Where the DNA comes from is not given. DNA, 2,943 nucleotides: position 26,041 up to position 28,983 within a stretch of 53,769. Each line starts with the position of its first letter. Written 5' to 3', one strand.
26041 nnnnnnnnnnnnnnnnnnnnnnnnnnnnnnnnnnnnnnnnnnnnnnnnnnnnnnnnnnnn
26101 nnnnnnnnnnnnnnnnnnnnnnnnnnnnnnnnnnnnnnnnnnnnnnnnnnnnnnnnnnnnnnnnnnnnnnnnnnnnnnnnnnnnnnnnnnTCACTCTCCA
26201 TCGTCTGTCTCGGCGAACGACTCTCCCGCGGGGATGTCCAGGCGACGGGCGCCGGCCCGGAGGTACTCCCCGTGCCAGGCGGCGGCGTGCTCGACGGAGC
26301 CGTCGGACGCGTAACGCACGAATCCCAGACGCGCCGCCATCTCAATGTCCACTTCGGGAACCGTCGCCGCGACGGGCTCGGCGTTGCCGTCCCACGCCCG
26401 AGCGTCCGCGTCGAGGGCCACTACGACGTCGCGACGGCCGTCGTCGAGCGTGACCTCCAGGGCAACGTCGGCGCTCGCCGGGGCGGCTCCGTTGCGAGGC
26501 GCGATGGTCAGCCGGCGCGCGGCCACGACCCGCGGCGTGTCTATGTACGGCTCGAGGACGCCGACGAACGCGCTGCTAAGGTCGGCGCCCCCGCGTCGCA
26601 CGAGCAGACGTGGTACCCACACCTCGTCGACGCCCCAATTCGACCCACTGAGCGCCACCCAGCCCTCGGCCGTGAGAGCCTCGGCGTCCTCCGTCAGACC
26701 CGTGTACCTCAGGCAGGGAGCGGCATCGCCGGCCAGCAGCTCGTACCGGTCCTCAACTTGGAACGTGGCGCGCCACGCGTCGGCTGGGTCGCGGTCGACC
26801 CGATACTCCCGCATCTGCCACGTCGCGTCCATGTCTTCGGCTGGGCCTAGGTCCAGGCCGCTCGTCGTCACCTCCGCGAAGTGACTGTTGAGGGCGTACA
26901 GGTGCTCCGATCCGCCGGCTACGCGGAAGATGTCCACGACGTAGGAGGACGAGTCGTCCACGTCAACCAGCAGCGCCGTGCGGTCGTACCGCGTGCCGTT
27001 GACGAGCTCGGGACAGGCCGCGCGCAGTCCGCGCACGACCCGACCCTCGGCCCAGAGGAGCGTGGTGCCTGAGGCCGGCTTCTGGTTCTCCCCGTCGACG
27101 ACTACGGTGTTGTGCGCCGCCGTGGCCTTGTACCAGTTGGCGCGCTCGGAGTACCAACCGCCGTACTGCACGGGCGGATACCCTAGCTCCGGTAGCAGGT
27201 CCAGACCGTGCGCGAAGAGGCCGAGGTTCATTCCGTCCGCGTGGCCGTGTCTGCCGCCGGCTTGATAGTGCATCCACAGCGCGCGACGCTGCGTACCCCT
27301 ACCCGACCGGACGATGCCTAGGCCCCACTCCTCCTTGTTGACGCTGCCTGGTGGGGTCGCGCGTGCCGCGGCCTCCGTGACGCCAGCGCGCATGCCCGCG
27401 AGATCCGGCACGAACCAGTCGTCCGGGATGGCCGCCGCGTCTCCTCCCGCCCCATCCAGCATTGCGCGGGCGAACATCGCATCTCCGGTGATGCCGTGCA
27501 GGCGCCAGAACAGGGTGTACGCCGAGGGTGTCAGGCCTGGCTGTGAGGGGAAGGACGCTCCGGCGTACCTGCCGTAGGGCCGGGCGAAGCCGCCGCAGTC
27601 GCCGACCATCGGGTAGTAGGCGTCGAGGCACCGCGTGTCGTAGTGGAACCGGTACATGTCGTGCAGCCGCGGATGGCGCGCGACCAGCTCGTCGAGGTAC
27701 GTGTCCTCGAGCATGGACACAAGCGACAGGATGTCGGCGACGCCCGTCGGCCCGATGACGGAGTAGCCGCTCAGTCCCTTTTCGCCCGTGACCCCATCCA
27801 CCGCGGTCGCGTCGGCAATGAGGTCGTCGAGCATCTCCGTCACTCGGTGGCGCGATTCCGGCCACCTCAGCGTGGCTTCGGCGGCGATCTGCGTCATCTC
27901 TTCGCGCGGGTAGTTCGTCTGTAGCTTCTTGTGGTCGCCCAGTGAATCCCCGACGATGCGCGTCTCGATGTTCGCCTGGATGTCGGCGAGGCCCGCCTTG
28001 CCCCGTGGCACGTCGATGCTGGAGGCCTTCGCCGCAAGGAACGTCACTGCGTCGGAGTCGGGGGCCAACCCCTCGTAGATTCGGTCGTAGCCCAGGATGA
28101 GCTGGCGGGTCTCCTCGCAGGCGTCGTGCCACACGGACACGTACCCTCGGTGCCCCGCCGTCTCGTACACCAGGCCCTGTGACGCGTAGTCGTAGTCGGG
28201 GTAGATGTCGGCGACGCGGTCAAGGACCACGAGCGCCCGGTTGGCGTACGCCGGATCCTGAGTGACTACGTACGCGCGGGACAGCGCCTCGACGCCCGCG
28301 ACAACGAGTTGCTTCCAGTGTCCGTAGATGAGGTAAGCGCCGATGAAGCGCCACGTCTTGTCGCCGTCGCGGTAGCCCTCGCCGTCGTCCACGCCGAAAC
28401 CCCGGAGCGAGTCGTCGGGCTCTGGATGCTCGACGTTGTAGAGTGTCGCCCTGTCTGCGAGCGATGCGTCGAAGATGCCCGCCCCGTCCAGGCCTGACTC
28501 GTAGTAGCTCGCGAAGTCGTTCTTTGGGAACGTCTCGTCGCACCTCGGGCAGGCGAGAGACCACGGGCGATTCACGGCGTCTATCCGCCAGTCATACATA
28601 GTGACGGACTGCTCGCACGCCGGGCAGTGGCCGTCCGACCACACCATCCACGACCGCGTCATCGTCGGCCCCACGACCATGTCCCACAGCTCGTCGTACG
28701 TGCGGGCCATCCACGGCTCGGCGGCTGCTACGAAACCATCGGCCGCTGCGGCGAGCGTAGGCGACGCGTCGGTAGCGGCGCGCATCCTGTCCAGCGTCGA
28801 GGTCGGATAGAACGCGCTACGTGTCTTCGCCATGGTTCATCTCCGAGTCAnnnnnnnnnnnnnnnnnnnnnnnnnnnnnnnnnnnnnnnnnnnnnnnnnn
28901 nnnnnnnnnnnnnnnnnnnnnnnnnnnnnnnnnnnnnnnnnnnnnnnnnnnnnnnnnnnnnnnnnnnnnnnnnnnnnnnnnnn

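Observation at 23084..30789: Five-gene translationally coupled minus-strand operon of mostly cytoplasmic glycan-active enzymes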

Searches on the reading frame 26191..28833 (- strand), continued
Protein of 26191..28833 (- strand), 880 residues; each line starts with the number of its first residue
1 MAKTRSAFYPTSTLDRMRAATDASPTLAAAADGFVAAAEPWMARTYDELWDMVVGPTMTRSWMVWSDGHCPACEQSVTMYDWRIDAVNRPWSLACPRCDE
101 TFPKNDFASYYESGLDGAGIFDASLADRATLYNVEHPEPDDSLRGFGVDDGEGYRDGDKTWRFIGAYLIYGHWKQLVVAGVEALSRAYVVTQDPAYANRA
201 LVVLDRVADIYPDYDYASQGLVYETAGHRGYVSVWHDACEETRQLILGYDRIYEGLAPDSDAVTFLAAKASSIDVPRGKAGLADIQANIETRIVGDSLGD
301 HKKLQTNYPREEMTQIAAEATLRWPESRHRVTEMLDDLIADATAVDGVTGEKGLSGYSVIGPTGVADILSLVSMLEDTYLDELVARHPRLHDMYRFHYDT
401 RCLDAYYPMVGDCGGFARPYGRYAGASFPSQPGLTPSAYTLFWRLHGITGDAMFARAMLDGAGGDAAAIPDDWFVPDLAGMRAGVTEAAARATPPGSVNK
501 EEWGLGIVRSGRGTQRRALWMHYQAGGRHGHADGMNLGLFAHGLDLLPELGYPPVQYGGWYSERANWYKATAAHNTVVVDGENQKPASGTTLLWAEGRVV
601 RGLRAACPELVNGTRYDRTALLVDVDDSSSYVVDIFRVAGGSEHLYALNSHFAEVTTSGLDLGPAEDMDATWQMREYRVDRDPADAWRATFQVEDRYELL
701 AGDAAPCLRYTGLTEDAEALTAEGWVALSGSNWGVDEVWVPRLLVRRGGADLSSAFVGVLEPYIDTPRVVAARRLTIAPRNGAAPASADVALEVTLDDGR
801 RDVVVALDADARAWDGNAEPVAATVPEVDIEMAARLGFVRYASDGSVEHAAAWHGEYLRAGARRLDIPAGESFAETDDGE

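Call 52: search_solved_structures(query=A5, max_evalue=0.1, show_alignments=4)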
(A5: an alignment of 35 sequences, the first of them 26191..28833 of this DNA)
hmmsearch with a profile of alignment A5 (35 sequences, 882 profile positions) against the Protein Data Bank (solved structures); distinct sequences matched with E-value up to 0.1: 13.
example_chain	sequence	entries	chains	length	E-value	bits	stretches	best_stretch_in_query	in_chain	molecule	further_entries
9irq_A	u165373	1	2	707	2.5e-18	68.9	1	511-653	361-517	Alginate lyase AlgL17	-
7bm6_A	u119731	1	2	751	3e-18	68.7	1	507-844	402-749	Alginate lyase, family PL17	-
7bjt_A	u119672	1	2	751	3e-18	68.7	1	507-844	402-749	Alginate lyase, family PL17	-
4nei_A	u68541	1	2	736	1.2e-17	66.7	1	507-843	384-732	alginate lyase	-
4ojz_A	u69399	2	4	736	1.2e-17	66.7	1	507-843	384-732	Putative alginate lyase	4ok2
4ok4_A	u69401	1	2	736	1.4e-17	66.5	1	507-843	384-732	Putative alginate lyase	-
9vtk_A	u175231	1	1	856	6e-16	61.1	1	390-877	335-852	Uly1040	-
8bdd_A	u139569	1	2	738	1.9e-11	46.2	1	510-653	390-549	Alginate lyase family protein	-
4mmh_A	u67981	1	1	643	6.3e-09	37.8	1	512-641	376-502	Heparinase III protein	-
4mmi_A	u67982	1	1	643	8.8e-09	37.3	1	512-641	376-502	Heparinase III protein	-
5jmd_A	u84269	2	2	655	3.7e-08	35.3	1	534-650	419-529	Heparinase III protein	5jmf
8khw_A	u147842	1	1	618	0.0015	20.1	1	532-633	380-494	DUF4962 domain-containing protein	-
3a0o_A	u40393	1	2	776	0.0032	19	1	512-595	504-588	Oligo alginate lyase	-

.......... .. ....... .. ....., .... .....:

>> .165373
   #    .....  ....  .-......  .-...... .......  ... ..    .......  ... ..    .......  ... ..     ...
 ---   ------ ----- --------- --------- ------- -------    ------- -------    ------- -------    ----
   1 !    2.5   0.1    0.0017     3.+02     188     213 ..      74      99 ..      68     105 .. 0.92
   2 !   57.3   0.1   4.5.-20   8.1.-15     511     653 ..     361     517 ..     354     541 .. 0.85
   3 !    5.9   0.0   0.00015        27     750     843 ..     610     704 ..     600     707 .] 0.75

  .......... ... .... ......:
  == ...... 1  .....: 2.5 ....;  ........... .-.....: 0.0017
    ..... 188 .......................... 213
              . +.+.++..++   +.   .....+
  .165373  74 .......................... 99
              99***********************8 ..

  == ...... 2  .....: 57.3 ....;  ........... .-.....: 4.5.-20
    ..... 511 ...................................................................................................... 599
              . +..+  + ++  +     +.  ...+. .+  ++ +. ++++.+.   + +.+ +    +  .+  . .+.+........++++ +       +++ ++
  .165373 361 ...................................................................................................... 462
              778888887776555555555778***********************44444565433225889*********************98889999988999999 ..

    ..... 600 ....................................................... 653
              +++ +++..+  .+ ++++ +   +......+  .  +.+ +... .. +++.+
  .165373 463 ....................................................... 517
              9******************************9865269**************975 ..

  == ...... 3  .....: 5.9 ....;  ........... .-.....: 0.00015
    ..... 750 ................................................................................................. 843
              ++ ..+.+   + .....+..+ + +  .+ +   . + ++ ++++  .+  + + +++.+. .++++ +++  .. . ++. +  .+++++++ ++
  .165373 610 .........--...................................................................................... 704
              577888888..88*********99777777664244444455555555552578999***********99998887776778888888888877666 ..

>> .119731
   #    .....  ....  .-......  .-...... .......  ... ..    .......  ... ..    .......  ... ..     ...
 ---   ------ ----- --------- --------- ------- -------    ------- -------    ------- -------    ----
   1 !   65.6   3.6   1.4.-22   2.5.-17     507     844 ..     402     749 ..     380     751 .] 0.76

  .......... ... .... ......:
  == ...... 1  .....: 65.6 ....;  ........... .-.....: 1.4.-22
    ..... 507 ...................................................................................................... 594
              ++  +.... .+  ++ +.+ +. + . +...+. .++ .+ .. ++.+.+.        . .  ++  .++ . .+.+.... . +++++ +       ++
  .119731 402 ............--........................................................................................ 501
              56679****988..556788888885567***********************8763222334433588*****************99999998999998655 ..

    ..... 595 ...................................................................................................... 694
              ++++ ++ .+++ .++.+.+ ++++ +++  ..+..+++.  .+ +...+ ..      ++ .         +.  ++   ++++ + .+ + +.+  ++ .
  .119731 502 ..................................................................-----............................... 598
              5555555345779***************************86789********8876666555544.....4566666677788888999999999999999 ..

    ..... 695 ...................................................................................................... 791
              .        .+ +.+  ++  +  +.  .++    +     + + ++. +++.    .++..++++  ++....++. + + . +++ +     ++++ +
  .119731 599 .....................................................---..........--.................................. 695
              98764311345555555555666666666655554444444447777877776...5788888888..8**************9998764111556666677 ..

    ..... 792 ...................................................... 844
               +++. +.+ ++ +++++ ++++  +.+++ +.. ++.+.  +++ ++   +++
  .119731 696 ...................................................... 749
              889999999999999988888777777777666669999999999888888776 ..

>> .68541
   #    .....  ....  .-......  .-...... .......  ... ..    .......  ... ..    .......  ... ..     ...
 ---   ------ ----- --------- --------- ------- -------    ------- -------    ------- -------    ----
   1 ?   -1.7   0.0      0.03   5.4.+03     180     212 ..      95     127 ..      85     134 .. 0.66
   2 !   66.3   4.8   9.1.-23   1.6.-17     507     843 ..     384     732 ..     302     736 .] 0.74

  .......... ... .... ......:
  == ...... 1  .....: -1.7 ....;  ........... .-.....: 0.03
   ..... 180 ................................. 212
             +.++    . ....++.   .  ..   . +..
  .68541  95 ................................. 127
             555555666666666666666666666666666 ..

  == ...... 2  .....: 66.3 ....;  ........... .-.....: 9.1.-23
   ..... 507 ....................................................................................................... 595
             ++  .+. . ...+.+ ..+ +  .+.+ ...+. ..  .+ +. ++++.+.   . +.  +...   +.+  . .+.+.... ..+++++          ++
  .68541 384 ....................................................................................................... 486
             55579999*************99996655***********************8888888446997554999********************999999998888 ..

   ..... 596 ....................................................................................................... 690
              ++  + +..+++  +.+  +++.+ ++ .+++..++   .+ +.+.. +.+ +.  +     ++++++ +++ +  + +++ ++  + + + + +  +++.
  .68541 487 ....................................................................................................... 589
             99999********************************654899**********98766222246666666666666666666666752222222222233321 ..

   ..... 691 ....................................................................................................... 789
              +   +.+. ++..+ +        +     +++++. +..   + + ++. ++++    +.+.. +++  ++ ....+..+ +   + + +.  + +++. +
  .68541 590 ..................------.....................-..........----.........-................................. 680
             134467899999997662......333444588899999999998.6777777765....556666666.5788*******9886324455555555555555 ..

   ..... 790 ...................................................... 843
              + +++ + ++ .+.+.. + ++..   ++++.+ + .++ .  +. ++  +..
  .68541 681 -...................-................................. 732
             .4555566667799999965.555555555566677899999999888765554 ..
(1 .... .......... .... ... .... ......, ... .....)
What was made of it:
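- On Heparinase II/III-like (PF07940), G3: PL17 chains hit at E about 3e-18 with the family profile (call 52).
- Closest known: PL17 / PL39 / PL40 polysaccharide lyases. Same: G3 shares the Hepar_II_III_C beta-sandwich and the HGHxD...AHNT metal and base motif (call 52).
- G3: the beta-sandwich domain aligns with PL17 lyases, including the HGHxD and AHNT motifs (call 52).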

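Call 78: search_protein_families(library=pfam, proteins=[L035:15536-16903:+, L017:14384-15529:-, L063:8660-10888:-, L058:437-2686:+, L076:1865-3361:-], max_evalue=0.001)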
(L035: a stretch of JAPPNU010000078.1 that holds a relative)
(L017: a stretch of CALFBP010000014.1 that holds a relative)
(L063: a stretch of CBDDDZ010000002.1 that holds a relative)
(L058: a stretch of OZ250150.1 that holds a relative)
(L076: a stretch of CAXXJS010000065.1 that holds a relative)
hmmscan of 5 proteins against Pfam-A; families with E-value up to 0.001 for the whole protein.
L035:15536-16903:+ (455 aa): 1 family
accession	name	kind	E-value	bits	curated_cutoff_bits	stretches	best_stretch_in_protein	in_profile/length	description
PF00202.27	Aminotran_3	-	5.8e-51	173.9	30.5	1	52-375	10-352/403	Aminotransferase class-III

L017:14384-15529:- (381 aa): 4 families
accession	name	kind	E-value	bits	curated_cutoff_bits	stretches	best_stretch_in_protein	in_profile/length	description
PF22725.1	GFO_IDH_MocA_C3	-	1.6e-29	102.9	27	1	142-277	2-124/124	GFO/IDH/MocA C-terminal domain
PF02894.22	GFO_IDH_MocA_C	-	8e-29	101.4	22.9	1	145-379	1-218/218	Oxidoreductase family, C-terminal alpha/beta domain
PF01408.29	GFO_IDH_MocA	-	2.8e-21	76.9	24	1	7-127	2-114/120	Oxidoreductase family, NAD-binding Rossmann fold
PF22685.1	Gal80p_C-like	-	5.9e-06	27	29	1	139-280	1-152/152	Gal80p, C-terminal domain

L063:8660-10888:- (742 aa): 0 families

L058:437-2686:+ (749 aa): 1 family
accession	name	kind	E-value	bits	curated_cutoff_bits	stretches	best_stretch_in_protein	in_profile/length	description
PF03971.19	IDH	-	0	1203.8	25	1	12-747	1-734/734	Monomeric isocitrate dehydrogenase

L076:1865-3361:- (498 aa): 10 families
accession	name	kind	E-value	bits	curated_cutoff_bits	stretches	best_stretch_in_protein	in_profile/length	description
PF14697.11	Fer4_21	-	3.8e-07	30.6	35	1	387-433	6-55/59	4Fe-4S dicluster domain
PF13187.11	Fer4_9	-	1.1e-06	29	27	1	388-434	1-51/52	4Fe-4S dicluster domain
PF12801.12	Fer4_5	-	2.6e-06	27.7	22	1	245-283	7-44/48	4Fe-4S binding domain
PF12838.12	Fer4_7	-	5.8e-06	27.1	27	1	388-434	1-52/52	4Fe-4S dicluster domain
PF13237.11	Fer4_10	-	2.1e-05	24.8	25.5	1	384-431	4-53/53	4Fe-4S dicluster domain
PF00037.32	Fer4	-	0.00015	21.8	21.1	1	417-435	5-23/24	4Fe-4S binding domain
PF13183.11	Fer4_8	-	0.00017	22.5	27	0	419-447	4-30/68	4Fe-4S dicluster domain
PF13534.11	Fer4_17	-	0.00027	21.8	22.2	0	388-404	45-61/61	4Fe-4S dicluster domain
PF12837.12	Fer4_6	-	0.0006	20.1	25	1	415-435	4-24/24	4Fe-4S binding domain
PF25160.1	LdpA_Fe-S-bd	-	0.00094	19.4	27.6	0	412-435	20-43/49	LdpA Fe-S cluster-binding domain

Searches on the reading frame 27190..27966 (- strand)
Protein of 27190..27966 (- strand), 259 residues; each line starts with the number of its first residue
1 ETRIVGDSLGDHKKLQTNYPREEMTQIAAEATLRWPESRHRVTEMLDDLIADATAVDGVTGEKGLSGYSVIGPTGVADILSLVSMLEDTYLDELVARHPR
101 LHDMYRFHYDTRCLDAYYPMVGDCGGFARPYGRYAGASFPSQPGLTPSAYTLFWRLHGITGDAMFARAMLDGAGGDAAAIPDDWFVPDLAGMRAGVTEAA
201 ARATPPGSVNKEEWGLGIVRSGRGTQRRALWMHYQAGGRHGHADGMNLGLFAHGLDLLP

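Call 94: search_solved_structures(query=A6, max_evalue=1, show_alignments=3)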
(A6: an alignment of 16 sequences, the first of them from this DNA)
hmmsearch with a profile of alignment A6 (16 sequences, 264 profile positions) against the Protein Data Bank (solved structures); distinct sequences matched with E-value up to 1: 2.
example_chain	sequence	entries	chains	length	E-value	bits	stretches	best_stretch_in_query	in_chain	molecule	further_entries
8a22_Yh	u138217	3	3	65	0.17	14.4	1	94-143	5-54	mS113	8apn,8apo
3gbh_A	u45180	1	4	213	0.69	12.4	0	180-232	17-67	NAD(P)H-flavin oxidoreductase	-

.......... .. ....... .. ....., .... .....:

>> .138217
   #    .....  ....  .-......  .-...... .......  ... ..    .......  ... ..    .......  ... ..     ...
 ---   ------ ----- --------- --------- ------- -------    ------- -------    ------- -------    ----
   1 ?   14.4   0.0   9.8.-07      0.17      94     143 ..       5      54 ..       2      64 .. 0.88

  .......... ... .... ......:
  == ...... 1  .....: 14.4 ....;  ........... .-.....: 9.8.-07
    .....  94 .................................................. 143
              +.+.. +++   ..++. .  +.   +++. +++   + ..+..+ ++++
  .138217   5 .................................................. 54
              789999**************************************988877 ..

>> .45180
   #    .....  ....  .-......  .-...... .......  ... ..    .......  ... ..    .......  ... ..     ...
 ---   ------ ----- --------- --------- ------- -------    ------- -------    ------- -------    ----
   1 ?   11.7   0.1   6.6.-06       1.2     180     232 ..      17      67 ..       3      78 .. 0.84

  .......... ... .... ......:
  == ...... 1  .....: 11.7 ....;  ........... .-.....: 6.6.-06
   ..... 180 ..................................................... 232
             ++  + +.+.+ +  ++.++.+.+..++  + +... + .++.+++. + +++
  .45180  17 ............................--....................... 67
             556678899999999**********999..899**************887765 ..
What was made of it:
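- On PL39 / PL40-type His/Tyr lyase mechanism, G3: No residue-level alignment of the toroid part was obtained (call 94), and no structure of G3 was predicted.
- A truncated-profile search failed to align them (call 94).
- Tried and rejected: A truncated G3 profile (residues 290-548), meant to align the toroid catalytic residues with Uly1040, found nothing relevant (call 94).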
